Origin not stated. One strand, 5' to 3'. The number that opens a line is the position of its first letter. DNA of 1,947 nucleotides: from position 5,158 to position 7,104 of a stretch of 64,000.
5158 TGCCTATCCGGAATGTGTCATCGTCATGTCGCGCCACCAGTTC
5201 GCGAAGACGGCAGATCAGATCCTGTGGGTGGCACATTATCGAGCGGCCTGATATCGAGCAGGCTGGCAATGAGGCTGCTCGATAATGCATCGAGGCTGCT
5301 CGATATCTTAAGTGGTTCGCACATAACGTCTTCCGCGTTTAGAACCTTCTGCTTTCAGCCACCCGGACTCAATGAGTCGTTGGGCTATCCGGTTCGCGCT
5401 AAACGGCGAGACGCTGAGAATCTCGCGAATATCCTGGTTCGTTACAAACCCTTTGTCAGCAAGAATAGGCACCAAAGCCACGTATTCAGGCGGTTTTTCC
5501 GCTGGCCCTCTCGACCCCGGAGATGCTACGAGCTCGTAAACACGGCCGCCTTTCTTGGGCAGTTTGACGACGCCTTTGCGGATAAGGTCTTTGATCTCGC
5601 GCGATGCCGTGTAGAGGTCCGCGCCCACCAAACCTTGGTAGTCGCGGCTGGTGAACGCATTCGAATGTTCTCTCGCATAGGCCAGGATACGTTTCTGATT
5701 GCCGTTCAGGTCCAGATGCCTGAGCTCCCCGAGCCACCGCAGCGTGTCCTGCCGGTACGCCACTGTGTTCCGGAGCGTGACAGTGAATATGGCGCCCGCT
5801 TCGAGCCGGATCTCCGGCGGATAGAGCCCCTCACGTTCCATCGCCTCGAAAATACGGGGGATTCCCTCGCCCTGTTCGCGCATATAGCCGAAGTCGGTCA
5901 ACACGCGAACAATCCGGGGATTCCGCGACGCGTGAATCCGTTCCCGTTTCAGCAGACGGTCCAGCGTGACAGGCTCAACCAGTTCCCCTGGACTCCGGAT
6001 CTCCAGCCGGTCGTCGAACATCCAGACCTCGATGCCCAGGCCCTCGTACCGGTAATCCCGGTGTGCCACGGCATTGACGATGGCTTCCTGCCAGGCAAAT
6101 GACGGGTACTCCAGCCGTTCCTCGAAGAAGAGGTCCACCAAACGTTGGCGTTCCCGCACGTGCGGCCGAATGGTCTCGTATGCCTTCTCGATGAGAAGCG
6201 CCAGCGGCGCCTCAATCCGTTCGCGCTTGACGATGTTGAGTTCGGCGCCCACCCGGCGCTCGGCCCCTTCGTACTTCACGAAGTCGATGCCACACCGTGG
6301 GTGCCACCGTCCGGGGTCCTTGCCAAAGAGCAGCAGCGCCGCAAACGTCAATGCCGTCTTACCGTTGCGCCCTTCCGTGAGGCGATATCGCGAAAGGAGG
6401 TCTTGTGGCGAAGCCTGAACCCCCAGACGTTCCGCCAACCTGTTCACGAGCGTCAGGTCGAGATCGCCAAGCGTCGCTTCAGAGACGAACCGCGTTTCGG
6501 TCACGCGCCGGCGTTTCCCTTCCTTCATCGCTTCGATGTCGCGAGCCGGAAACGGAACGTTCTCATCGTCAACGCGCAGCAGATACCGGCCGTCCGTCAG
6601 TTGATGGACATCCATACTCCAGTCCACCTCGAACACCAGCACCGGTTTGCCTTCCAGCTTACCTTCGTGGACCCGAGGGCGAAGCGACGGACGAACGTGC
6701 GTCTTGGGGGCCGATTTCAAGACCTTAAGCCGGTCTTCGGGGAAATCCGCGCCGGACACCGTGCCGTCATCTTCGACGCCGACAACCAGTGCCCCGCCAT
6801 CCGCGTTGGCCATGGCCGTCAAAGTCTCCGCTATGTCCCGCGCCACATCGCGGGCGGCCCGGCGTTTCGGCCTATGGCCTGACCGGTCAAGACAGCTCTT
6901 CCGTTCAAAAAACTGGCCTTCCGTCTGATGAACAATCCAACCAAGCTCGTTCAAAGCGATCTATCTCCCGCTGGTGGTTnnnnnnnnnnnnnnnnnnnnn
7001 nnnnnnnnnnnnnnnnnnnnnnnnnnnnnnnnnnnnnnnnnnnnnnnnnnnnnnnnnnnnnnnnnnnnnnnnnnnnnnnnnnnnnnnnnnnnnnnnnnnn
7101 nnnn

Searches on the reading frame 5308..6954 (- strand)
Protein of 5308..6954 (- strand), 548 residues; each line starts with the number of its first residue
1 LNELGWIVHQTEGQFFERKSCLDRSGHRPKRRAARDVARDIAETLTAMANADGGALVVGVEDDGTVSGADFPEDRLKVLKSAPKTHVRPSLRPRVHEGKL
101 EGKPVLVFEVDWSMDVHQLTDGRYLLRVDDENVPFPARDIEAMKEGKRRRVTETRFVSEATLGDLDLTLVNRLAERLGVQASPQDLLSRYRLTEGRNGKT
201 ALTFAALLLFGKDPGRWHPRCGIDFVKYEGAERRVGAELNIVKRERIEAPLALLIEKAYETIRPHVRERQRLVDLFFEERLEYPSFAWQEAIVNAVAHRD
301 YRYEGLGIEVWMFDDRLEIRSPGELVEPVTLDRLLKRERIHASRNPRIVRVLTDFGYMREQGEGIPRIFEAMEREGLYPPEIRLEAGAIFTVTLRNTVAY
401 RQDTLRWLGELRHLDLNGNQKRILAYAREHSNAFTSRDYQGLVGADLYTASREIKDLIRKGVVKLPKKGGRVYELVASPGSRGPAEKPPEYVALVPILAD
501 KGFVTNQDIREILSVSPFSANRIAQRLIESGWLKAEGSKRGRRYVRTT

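Call 3: search_protein_families(library=pfam, proteins=[window:5308-6954:-], max_evalue=0.1)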
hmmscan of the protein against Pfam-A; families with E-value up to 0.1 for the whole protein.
window:5308-6954:- (548 aa): 10 families
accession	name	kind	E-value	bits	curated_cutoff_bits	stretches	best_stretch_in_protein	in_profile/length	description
PF13749.12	HATPase_c_4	-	4.2e-24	84.8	26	1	307-394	3-89/89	Putative ATP-dependent DNA helicase recG C-terminal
PF04326.19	SLFN_AlbA_2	-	1.7e-18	67.7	25.3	1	12-134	1-116/118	Schlafen, AlbA_2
PF12802.13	MarR_2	-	2.2e-05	24.9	27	1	502-543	20-60/61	MarR family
PF13412.12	HTH_24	-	0.00048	20.1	21.9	0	497-534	11-48/48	Winged helix-turn-helix DNA-binding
PF13545.12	HTH_Crp_2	-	0.00059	20.2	27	0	504-537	23-56/70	Crp-like helix-turn-helix domain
PF01047.28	MarR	-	0.0014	19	24.6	1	492-543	7-57/59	MarR family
PF01325.25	Fe_dep_repress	-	0.0035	18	26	0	500-538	19-57/60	Iron dependent repressor, N-terminal DNA binding domain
PF13463.12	HTH_27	-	0.028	15.1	22.2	0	507-546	22-61/68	Winged helix DNA-binding domain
PF01978.25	TrmB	-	0.064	13.6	25.6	0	499-539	18-58/68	Sugar-specific transcriptional regulator TrmB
PF18563.6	TubC_N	-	0.065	13.8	26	0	305-337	10-42/52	TubC N-terminal docking domain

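Call 4: search_protein_families(library=padloc, proteins=[window:5308-6954:-], max_evalue=0.1)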
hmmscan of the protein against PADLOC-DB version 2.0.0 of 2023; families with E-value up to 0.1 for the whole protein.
window:5308-6954:- (548 aa): 6 families
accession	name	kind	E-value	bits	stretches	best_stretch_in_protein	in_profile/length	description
PDLC02394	pAgo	-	4.6e-25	85.6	1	10-406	25-446/1121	-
PDLC02402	Aga_SIR2-PNTD1-PNTD2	-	2.2e-14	50.6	1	185-373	354-540/876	Class I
PDLC02418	Aga_SIR2-Kinase-PNTD1-PNTD2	-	7.2e-11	39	1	186-372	213-417/756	Class I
PDLC03963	SoFic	-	0.00058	17.3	1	493-546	297-351/361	-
PDLC01879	CARF3--CARF_TM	-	0.0039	14.8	0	485-545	152-208/222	-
PDLC01857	CARF3--CARF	-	0.012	13.2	1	426-474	136-184/201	-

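Call 5: search_protein_families(library=ncbifam, proteins=[window:5308-6954:-], max_evalue=0.1)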
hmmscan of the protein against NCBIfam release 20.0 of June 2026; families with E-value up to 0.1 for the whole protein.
window:5308-6954:- (548 aa): 1 family
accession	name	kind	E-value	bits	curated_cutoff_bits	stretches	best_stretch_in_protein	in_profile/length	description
NF003025.0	PRK03902.1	equivalog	0.033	14.2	138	1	497-536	16-55/142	transcriptional regulator MntR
